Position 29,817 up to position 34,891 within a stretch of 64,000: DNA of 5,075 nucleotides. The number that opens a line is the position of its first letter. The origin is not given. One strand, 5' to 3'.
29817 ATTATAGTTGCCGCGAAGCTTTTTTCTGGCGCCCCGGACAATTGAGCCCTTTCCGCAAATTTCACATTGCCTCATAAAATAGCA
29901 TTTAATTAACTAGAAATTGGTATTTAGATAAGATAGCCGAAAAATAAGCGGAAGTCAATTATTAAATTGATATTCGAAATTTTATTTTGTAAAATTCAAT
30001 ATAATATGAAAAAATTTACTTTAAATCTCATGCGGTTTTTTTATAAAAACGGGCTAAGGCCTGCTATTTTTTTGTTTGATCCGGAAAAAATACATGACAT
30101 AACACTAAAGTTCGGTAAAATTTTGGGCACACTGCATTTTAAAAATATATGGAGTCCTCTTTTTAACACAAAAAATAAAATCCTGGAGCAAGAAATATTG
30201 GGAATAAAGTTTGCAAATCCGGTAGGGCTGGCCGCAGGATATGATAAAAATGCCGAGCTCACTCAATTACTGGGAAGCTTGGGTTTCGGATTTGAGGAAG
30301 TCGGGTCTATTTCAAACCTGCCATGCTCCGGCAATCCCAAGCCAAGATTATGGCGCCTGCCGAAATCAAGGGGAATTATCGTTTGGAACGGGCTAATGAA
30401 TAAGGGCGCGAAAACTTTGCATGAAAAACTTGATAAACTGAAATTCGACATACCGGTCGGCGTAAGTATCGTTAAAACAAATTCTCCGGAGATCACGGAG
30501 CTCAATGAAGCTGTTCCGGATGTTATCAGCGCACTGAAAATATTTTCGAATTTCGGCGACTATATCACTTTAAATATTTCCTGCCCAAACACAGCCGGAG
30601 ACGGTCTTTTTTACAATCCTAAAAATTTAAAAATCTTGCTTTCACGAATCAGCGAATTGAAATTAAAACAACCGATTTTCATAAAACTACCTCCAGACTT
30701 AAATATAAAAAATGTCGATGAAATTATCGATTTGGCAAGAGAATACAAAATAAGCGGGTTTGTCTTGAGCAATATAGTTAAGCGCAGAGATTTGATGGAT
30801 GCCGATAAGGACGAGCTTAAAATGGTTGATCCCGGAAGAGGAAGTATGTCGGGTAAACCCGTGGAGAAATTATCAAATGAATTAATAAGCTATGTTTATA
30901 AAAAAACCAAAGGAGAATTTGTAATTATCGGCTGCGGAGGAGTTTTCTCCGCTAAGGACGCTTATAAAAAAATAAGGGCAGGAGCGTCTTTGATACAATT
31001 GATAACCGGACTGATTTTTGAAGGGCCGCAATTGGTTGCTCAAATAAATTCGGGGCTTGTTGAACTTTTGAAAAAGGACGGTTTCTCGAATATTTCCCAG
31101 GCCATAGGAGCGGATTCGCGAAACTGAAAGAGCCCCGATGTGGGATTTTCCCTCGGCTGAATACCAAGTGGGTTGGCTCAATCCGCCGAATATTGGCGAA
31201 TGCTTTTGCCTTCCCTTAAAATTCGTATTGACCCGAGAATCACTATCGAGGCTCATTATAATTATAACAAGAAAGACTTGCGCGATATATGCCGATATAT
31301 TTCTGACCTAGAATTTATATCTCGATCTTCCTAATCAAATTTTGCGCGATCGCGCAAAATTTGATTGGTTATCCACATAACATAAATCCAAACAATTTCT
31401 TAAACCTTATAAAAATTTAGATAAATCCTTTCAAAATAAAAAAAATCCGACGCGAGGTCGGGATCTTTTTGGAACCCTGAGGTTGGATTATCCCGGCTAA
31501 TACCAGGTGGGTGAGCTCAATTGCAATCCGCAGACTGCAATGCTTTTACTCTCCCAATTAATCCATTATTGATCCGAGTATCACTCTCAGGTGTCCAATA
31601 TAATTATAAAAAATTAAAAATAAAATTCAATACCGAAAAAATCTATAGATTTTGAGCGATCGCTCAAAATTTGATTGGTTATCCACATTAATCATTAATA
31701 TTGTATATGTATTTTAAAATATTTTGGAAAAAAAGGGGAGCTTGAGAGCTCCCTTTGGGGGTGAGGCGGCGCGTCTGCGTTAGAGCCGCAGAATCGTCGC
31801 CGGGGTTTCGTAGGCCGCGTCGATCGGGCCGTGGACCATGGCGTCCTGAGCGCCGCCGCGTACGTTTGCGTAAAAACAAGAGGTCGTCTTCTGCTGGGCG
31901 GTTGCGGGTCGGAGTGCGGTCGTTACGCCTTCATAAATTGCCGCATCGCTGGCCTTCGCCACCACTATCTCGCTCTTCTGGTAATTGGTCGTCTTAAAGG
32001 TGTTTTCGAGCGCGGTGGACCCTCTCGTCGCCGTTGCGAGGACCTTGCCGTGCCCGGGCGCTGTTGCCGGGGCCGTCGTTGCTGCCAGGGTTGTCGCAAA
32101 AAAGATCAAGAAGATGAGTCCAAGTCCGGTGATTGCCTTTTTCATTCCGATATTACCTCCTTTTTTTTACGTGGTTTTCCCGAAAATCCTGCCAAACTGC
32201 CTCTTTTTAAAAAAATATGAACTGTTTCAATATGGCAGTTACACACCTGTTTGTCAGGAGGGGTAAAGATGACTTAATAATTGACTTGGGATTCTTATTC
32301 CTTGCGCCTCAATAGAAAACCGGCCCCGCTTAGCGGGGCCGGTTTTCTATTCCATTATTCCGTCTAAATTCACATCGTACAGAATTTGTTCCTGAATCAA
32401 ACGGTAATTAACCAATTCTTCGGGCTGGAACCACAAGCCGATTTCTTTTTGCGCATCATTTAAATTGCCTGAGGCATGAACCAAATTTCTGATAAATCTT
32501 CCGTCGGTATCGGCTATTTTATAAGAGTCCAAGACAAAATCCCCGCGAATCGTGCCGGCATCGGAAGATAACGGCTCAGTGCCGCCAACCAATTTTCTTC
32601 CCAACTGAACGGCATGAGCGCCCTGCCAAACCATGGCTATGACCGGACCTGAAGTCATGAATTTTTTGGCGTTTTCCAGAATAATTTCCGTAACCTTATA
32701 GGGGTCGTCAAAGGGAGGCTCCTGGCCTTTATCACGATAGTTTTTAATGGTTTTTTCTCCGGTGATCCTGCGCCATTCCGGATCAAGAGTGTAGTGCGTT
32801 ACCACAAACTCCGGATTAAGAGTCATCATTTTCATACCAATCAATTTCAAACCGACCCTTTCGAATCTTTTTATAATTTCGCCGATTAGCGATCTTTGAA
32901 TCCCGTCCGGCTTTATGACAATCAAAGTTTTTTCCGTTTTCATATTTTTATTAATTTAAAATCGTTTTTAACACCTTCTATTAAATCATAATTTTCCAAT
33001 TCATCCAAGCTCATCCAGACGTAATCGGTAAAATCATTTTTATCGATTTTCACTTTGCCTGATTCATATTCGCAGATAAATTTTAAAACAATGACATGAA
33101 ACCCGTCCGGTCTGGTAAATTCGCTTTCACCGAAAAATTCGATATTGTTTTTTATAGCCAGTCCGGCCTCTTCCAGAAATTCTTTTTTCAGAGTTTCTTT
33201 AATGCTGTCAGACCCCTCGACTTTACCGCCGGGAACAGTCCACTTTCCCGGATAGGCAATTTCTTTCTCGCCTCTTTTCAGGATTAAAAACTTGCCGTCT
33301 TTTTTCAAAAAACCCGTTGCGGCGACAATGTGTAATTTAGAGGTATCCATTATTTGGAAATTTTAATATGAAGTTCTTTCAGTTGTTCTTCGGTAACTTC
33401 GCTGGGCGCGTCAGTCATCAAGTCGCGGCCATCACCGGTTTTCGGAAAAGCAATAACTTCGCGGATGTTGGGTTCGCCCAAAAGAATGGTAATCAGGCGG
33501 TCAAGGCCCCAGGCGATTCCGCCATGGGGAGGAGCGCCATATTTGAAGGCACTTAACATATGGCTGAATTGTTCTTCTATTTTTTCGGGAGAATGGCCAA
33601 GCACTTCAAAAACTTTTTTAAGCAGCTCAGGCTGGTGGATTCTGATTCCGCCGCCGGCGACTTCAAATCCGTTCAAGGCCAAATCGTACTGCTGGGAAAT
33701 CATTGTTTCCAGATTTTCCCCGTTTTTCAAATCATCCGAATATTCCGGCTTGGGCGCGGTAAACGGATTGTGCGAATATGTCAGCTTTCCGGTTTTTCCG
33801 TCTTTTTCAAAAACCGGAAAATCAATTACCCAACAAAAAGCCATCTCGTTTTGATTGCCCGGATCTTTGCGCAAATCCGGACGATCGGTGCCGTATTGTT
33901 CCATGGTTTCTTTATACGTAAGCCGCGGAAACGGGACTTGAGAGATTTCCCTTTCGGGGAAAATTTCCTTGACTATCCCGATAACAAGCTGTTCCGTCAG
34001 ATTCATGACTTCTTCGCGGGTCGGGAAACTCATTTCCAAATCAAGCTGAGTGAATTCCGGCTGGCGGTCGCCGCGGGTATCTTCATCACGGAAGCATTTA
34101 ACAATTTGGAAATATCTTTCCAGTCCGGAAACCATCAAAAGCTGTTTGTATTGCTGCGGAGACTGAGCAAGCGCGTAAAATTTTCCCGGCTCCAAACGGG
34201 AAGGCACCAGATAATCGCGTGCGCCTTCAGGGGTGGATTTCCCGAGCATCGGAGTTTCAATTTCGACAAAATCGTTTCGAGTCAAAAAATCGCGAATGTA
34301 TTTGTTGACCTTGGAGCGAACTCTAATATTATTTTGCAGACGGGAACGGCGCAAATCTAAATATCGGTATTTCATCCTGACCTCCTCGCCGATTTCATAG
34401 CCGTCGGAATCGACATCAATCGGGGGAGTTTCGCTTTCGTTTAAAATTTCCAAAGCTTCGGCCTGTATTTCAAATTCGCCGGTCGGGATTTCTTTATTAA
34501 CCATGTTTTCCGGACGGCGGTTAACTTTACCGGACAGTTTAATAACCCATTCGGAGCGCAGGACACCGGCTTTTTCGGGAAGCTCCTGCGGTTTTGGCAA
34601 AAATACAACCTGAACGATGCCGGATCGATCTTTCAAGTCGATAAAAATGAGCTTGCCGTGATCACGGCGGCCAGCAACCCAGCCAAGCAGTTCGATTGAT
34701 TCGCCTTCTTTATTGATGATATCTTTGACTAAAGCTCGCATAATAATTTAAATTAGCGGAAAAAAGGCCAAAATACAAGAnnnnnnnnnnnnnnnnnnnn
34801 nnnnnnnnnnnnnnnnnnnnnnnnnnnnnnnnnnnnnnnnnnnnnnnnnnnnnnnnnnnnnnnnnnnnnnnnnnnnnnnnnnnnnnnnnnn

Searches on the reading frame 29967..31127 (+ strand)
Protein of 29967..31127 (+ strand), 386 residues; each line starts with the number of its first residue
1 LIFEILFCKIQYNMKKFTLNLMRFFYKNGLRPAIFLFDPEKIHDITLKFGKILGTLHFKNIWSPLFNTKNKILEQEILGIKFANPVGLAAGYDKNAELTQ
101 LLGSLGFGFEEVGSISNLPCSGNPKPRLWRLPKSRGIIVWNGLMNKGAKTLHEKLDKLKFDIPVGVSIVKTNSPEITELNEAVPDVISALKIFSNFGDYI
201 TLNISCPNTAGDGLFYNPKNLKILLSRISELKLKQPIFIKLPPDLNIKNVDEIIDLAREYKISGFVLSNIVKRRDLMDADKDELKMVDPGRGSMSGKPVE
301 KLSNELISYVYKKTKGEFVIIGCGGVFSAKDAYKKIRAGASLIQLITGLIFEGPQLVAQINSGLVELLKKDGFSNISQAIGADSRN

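Call 10: search_protein_families(library=pfam, proteins=[window:29967-31127:+], max_evalue=0.001)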
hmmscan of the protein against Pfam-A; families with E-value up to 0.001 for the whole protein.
window:29967-31127:+ (386 aa): 1 family
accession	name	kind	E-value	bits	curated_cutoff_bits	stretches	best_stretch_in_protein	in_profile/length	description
PF01180.27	DHO_dh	-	1.9e-63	214.9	27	1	73-368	2-291/291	Dihydroorotate dehydrogenase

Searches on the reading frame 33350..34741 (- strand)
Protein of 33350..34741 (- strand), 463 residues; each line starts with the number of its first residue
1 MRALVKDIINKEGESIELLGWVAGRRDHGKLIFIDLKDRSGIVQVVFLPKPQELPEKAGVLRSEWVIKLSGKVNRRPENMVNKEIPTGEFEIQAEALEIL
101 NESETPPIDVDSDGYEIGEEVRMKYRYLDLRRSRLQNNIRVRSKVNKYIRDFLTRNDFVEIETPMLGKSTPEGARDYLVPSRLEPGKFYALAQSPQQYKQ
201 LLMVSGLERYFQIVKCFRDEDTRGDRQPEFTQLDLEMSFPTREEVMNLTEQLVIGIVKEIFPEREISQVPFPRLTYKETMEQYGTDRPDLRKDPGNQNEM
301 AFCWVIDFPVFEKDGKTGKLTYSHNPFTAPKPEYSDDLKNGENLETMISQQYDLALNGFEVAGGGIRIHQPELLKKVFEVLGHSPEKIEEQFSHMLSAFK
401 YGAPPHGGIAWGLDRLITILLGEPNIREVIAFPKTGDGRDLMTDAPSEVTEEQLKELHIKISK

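Call 10: search_protein_families(library=pfam, proteins=[window:33350-34741:-], max_evalue=0.001)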
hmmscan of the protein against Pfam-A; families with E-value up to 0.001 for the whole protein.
window:33350-34741:- (463 aa): 2 families
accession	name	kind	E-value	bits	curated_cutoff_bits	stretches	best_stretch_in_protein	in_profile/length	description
PF00152.25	tRNA-synt_2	-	9.9e-119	396.4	25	1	119-435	2-307/308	tRNA synthetases class II (D, K and N)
PF01336.31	tRNA_anti-codon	-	7.3e-17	61.5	27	1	18-100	3-75/75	OB-fold nucleic acid binding domain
